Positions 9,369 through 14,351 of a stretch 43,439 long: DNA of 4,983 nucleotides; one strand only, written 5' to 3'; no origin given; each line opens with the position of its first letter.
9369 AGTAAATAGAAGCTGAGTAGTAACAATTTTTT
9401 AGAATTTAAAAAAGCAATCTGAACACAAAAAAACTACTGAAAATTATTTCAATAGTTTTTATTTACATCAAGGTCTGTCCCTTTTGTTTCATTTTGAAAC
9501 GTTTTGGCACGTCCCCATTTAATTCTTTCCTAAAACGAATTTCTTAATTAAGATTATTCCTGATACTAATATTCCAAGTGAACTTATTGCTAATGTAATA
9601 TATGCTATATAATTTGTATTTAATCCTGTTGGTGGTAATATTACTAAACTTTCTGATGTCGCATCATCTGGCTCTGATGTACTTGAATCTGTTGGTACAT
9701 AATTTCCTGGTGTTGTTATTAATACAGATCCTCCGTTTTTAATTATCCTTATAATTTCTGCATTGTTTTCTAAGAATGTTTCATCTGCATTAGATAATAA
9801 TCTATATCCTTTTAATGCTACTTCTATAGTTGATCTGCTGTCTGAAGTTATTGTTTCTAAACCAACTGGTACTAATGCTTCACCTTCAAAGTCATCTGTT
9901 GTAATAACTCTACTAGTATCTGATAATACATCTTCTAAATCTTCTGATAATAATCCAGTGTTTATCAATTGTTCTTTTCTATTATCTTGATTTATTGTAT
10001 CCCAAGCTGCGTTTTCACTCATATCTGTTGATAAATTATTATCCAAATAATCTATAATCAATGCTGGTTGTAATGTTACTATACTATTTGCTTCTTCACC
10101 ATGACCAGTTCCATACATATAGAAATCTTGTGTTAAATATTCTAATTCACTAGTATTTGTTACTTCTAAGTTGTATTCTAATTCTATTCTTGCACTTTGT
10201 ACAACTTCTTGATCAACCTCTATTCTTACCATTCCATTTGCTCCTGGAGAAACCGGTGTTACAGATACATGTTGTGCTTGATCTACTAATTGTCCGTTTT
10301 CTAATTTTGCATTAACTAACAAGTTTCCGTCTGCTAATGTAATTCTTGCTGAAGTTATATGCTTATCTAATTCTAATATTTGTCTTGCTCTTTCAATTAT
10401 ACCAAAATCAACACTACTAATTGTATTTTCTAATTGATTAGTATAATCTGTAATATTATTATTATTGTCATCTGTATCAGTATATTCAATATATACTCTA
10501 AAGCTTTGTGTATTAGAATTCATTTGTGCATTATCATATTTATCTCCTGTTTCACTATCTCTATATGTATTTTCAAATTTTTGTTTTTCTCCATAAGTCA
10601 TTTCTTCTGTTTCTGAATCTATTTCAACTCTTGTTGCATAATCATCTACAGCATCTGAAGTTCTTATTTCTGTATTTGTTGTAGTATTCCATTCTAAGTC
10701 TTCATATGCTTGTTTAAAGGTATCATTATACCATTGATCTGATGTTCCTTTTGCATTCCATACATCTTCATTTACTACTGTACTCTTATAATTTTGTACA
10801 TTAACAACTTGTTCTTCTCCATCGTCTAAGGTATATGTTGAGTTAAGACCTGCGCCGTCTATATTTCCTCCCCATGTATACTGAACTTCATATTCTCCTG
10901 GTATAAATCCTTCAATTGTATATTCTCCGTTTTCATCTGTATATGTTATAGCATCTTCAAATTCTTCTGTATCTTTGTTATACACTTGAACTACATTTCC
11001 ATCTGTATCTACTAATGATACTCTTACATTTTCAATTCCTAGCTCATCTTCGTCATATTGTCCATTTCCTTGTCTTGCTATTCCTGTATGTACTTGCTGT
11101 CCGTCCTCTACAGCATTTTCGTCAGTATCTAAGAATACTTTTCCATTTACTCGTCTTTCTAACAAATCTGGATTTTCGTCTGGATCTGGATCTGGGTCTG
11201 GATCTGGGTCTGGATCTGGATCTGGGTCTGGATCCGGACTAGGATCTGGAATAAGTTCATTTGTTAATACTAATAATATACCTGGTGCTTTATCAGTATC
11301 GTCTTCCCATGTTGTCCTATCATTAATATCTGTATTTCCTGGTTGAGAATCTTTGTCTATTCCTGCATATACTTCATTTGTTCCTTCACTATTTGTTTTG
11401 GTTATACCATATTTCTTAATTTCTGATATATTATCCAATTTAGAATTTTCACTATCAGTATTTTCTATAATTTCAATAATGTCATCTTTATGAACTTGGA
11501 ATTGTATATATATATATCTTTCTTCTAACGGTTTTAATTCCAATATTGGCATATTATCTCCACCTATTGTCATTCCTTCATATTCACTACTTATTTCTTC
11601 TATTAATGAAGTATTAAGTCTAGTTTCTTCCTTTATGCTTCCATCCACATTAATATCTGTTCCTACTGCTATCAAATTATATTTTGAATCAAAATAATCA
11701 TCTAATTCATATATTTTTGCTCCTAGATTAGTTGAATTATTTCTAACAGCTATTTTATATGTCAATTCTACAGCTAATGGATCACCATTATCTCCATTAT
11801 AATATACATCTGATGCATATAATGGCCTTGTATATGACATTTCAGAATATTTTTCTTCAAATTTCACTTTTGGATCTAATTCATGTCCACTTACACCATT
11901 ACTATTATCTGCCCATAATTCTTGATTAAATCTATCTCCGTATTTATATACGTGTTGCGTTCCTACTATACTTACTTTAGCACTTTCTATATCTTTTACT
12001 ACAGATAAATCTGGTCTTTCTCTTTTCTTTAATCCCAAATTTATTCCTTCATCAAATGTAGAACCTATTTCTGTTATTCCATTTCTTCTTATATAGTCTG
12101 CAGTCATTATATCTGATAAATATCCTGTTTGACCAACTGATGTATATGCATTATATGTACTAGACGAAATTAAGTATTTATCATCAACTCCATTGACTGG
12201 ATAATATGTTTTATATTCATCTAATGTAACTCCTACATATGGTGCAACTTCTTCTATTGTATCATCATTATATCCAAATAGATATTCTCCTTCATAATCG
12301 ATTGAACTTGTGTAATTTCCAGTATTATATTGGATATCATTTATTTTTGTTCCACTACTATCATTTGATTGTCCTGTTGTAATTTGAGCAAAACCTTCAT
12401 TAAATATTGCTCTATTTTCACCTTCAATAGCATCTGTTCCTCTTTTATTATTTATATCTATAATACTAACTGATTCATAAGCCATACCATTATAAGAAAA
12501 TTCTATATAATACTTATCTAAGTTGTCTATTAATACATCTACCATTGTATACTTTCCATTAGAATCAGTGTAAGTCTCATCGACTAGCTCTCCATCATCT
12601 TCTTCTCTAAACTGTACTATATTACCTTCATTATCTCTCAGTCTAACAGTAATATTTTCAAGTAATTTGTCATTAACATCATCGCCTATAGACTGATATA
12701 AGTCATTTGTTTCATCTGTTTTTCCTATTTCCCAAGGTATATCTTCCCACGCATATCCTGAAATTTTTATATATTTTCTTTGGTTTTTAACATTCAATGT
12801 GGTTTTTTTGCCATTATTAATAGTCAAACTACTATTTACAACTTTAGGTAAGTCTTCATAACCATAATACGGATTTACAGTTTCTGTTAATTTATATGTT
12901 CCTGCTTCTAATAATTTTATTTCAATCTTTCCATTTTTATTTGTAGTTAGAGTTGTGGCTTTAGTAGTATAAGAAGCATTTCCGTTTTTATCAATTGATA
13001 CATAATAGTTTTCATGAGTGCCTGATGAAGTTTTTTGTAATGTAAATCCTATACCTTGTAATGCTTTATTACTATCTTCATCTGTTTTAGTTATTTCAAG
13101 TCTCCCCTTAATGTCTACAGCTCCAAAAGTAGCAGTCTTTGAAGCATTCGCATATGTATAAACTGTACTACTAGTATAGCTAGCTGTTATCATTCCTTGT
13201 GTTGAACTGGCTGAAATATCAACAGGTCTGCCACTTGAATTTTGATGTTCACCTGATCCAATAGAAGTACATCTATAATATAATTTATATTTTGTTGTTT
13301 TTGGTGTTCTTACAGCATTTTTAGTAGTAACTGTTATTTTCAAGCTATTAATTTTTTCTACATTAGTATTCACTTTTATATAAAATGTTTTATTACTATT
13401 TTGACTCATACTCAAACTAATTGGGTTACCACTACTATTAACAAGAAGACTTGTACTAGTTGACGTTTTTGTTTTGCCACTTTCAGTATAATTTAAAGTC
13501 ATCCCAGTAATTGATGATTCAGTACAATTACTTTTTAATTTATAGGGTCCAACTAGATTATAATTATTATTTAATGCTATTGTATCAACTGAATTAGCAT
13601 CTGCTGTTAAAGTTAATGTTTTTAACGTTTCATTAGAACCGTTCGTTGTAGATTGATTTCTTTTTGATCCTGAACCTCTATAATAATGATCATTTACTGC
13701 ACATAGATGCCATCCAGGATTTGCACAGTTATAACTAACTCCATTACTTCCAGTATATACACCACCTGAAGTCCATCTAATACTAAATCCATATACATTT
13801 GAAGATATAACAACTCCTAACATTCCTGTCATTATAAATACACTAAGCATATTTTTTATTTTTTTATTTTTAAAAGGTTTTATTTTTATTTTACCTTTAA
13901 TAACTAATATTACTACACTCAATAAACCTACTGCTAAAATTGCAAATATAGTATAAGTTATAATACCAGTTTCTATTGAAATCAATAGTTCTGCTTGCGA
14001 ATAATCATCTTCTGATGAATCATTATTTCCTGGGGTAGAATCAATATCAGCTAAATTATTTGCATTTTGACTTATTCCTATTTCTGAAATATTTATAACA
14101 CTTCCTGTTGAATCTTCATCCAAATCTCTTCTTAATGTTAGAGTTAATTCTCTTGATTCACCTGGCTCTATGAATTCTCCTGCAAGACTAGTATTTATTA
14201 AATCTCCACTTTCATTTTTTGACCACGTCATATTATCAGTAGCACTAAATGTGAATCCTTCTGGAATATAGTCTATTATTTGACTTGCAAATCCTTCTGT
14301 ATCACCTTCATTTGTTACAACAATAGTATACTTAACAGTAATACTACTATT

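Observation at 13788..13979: Cassette 3 is an in-frame A-B fusion: a C-terminal anchor runs straight into a signal peptide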

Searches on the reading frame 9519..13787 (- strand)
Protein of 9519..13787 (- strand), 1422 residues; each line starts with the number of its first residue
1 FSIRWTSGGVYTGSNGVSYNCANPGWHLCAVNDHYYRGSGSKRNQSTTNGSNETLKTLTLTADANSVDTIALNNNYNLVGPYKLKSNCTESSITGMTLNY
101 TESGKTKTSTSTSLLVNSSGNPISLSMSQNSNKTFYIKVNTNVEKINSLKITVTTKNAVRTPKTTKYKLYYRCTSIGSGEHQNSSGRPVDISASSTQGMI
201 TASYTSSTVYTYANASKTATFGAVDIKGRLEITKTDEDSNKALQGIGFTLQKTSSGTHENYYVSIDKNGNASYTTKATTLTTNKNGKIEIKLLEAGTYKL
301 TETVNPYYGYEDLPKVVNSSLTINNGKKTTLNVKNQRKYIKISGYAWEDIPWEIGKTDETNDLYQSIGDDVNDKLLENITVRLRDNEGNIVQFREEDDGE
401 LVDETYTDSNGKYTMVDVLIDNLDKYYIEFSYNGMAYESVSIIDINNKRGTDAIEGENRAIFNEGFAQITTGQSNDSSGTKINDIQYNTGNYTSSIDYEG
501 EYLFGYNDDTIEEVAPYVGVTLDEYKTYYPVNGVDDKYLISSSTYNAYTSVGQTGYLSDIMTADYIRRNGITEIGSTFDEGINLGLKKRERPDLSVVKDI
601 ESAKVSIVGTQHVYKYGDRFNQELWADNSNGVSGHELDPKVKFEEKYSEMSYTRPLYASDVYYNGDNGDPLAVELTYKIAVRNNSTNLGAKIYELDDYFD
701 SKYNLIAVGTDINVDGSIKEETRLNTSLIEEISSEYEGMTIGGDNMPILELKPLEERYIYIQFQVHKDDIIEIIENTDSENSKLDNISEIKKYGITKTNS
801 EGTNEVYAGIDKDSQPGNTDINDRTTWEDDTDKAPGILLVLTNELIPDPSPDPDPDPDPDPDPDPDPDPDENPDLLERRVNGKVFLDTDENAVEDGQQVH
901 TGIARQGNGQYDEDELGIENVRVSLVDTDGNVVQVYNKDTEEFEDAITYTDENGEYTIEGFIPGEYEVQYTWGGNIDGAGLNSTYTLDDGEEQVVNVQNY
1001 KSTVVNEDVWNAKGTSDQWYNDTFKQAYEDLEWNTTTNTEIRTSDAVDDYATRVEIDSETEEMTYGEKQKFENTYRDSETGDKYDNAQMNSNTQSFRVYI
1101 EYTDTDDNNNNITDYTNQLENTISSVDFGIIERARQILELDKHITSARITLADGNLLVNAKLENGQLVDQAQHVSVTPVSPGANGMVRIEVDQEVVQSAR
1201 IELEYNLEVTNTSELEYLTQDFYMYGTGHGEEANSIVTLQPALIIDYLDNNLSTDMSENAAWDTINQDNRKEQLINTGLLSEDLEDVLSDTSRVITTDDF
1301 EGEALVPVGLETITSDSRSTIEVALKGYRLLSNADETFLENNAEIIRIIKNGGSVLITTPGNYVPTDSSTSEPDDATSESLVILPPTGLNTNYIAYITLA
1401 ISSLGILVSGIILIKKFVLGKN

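Call 29: search_solved_structures(query=window:9519-13787:-, max_evalue=0.01)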
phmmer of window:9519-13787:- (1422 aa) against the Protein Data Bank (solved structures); distinct sequences matched with E-value up to 0.01: 1.
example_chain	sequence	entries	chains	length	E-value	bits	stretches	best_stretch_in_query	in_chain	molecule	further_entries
4oq1_A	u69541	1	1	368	1.2e-07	33.2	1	227-338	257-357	Cell wall surface anchor family protein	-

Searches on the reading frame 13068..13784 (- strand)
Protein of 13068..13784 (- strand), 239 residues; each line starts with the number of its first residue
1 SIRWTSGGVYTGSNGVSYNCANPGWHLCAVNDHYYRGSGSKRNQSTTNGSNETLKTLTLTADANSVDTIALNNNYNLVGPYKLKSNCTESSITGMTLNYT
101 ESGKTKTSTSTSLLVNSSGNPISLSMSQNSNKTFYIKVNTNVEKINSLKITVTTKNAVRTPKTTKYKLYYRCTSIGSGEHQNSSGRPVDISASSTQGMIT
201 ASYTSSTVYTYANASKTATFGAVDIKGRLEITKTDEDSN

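Call 39: predict_structure(alignment_id=A3)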
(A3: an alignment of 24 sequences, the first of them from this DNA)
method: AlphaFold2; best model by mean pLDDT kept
length: 239 residues; sequences in the alignment: 24
mean_pLDDT: 91.1   pTM: 0.71
mean pLDDT of the five models: 91.1, 91.0, 90.8, 88.8, 88.8
residues with pLDDT >= 90: 167; 70-90: 61; 50-70: 11; < 50: 0
segments of 3 or more residues with pLDDT < 50: none
pLDDT, mean of each block of 10 residues (from residue 1): 82 90 73 88 94 96 93 94 97 98 96 98 97 97 96 97 95 87 82 88 94 97 80 73
secondary structure, 60 per line:
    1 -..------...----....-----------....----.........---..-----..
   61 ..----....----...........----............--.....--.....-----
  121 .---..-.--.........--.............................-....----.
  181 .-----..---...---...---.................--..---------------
elements in order: E10-12 E17-20 E32-35 E40-48 E59-62 E67-70 E75-85 E90-101 E104-108 E131-139 E142-170 E172-175 E198-200 E204-220

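Call 42: fold_search(model_id=the predicted structure, library=pdb)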
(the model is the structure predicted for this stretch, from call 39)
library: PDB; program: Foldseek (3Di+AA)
matches with E <= 10: 959; with E <= 0.001: 0
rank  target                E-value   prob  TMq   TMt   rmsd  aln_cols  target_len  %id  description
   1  9do6_C                2.0e-02  0.20  0.17  0.10  50.1       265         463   11  Membrane-spanning OlyA/PlyB pore complex focused refinement (released 2025-09-24)
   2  9do7_M                2.1e-02  0.08  0.12  0.08  50.7       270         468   11  Membrane-spanning OlyA/PlyB pore complex (released 2025-09-24)
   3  9do6_F                2.1e-02  0.07  0.12  0.08  50.8       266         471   12  Membrane-spanning OlyA/PlyB pore complex focused refinement (released 2025-09-24)
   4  7s6i_A                5.5e-02  0.04  0.09  0.04  32.9       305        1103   11  SARS-CoV-2-6P-Mut2 S protein (released 2022-05-11)
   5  7dwy_A                6.7e-02  0.03  0.08  0.03  32.8       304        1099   10  S protein of SARS-CoV-2 in the locked conformation (released 2021-03-31)
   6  7x08_A                6.7e-02  0.03  0.08  0.03  32.8       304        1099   10  S protein of SARS-CoV-2 in complex with 2G1 (released 2022-03-09)
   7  4v2t_1                7.1e-02  0.06  0.15  0.09  49.5       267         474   10  Membrane embedded pleurotolysin pore with 13 fold symmetry (released 2015-02-18)
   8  4v2t_A                7.1e-02  0.06  0.15  0.09  49.5       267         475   10  Membrane embedded pleurotolysin pore with 13 fold symmetry (released 2015-02-18)
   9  7ns6_I                9.6e-02  0.03  0.09  0.04  30.9       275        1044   11  SARS-CoV-2 Spike (dimers) in complex with six Fu2 nanobodies (released 2022-02-02)
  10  3rg1_C                1.1e-01  0.12  0.14  0.21  25.1       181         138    8  Crystal structure of the RP105/MD-1 complex (released 2011-08-31)
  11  6crx_C                1.1e-01  0.04  0.10  0.04  36.5       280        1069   10  SARS Spike Glycoprotein, Stabilized variant, two S1 CTDs in the upwards conformation (released 2018-04-11)
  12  7p7b_B                1.1e-01  0.03  0.09  0.03  30.5       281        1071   10  SARS-CoV-2 spike protein in complex with sybody no68 in a 1up/2down conformation (released 2021-08-04)
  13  8d0z_B                1.1e-01  0.04  0.09  0.04  33.0       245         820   11  S728-1157 IgG in complex with SARS-CoV-2-6P-Mut7 Spike protein (focused refinement) (released 2023-03-22)
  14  7ru3_A                1.2e-01  0.04  0.10  0.04  34.3       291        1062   10  CC6.33 IgG in complex with SARS-CoV-2-6P-Mut7 S protein (non-uniform refinement) (released 2022-08-24)
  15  7crg_A                1.3e-01  0.08  0.12  0.17  31.9       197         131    9  Beta-strand-mediated dimeric formation of the extended Ig-like domains of human lamin A/C (released 2021-08-25)
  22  6fwv_B                1.7e-01  0.47  0.23  0.12  14.2       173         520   14  The Bacillus anthracis TIE protein (released 2018-08-08)
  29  6fwv_A                2.3e-01  0.66  0.26  0.14  12.3       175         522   14  The Bacillus anthracis TIE protein (released 2018-08-08)
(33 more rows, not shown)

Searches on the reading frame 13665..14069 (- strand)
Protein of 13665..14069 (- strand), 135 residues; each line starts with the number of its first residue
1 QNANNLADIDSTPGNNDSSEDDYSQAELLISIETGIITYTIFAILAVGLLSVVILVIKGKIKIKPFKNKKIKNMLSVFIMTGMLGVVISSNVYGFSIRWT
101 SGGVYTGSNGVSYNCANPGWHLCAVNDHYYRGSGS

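Call 21: find_related_loci(query=A2, collection=genome_contigs, flank=10000)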
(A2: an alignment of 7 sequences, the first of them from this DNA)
Query A2 (135 aa) in genome_contigs; peptide patterns used: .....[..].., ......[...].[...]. (x = any residue, [..] = any of these).
57 stretches matched a pattern; 18 encode a relative of the query (tblastn E <= 1e-3); 18 distinct loci.
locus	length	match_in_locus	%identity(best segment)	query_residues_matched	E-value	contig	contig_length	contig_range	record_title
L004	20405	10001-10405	65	1-135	5e-48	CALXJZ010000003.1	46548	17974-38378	MAG: uncultured Clostridia bacterium isolate BRZ_FP__bin64 genome assembly, contig: BRZ_FP__NODE_541_length_46548_cov_9.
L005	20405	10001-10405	66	1-135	3e-48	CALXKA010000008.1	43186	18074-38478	MAG: uncultured Clostridia bacterium isolate BRZ_GB__bin17 genome assembly, contig: BRZ_GB__NODE_1331_length_43186_cov_1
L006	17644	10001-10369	46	1-134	1e-34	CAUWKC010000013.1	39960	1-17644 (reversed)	MAG: uncultured Clostridia bacterium isolate ERS329791__bin65 genome assembly, contig: ERS329791_NODE_1061_length_39960_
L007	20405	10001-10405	42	1-130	2e-27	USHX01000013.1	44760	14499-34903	uncultured Clostridium sp. isolate UMGS1734 genome assembly, contig: NODE_529_length_44760_cov_18.201074, whole genome s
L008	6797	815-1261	34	3-131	5e-18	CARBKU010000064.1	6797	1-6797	MAG TPA_asm: uncultured Clostridia bacterium isolate MGBC153658 genome assembly, contig: MGBC153658.64, whole genome sho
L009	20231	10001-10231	46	6-83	4e-14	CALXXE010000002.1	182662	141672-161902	MAG: uncultured Clostridia bacterium isolate BRZ_NT__bin79 genome assembly, contig: BRZ_NT__NODE_115_length_182662_cov_1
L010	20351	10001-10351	31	2-121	3e-15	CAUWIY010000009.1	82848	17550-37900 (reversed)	MAG: uncultured Clostridia bacterium isolate ERS329792__bin14 genome assembly, contig: ERS329792_NODE_305_length_82848_c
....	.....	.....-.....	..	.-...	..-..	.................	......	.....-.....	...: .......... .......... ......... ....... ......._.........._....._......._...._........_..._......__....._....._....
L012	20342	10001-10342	36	4-116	1e-13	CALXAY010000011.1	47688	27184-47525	MAG: uncultured Clostridia bacterium isolate BRZ_MB__bin10 genome assembly, contig: BRZ_MB__NODE_1090_length_47688_cov_1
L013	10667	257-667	34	2-118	2e-12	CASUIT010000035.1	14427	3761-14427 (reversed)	MAG: uncultured Clostridia bacterium isolate extra-ERR2136583.17_1677763015 genome assembly, contig: NODE_392_length_144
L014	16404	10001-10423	33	2-135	1e-11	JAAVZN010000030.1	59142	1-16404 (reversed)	MAG: Clostridia bacterium isolate ABMPRH_46_1 k141_399802, whole genome shotgun sequence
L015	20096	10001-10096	66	8-39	9e-10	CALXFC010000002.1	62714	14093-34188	MAG: uncultured Clostridia bacterium isolate BRZ_FG__bin101 genome assembly, contig: BRZ_FG__NODE_920_length_62714_cov_6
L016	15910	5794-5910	56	2-40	7e-10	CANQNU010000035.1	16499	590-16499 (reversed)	MAG: uncultured Clostridia bacterium isolate Lapin-033__bin49 genome assembly, contig: Lapin-033__NODE_2979_length_16499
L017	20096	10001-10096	63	8-39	2e-9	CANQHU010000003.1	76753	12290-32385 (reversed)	MAG: uncultured Clostridia bacterium isolate Lapin-028__bin95 genome assembly, contig: Lapin-028__NODE_261_length_76753_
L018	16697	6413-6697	41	7-106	3e-9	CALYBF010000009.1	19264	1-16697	MAG: uncultured Clostridia bacterium isolate BRZ_RT__bin76 genome assembly, contig: BRZ_RT__NODE_2763_length_19264_cov_7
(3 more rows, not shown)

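Call 62: predict_structure(alignment_id=A1)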
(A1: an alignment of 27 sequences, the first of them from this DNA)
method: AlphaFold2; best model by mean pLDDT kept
length: 135 residues; sequences in the alignment: 27
mean_pLDDT: 64.8   pTM: 0.32
mean pLDDT of the five models: 64.8, 63.9, 62.6, 62.2, 61.1
residues with pLDDT >= 90: 2; 70-90: 47; 50-70: 64; < 50: 22
segments of 3 or more residues with pLDDT < 50: 1-3, 5-9, 124-135
pLDDT, mean of each block of 10 residues (from residue 1): 47 54 54 69 87 80 66 84 82 55 68 59 49 43
secondary structure, 60 per line:
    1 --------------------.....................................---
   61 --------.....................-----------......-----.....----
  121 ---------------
elements in order: H21-57 H69-89 E101-106 E112-116

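Call 63: search_protein_representatives(alignment_id=A1)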
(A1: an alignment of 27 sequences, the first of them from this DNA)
Query: 27 sequences, 140 profile positions. Proteins with E-value up to 0.001 (for the whole library): 1131; up to 1e-10: 265; up to 1e-30: 4. The best 150 are listed.
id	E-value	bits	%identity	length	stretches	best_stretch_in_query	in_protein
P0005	1.8e-41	157.9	-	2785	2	1-139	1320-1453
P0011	4.3e-34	133.9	-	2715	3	1-138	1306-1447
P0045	3.0e-31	124.8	-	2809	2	4-137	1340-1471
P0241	8.0e-31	123.4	-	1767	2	3-139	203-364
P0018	1.5e-29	119.2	-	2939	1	1-133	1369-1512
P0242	1.5e-28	116.0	-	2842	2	3-139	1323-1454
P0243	1.8e-28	115.7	-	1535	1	2-134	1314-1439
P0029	2.3e-28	115.4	-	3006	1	3-139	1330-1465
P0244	4.8e-28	114.4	-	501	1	3-126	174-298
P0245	1.0e-27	113.3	-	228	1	2-135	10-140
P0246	1.9e-27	112.5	-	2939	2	2-130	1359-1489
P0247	1.9e-27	112.4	-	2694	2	4-131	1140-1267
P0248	3.0e-27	111.8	-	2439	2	2-132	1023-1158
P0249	5.2e-26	107.8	-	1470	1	2-138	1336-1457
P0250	9.1e-26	107.0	-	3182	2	1-137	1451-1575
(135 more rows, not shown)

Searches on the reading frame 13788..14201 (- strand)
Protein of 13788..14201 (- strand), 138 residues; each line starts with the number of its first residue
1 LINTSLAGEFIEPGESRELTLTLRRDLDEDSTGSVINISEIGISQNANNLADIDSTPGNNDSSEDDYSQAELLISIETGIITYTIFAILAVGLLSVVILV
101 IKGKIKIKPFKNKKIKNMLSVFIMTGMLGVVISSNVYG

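Call 57: search_protein_families(library=pfam, proteins=[window:13788-14201:-], max_evalue=1)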
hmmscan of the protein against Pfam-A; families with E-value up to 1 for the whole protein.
window:13788-14201:- (138 aa): 2 families
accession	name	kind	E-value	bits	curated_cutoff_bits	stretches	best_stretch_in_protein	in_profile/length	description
PF12351.13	Fig1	-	0.0034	17.8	25.3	1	80-133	77-133/188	Ca2+ regulator and membrane fusion protein Fig1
PF15706.10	TMEM132_C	-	0.075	13.2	27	1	57-115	10-65/87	TMEM132 C-terminal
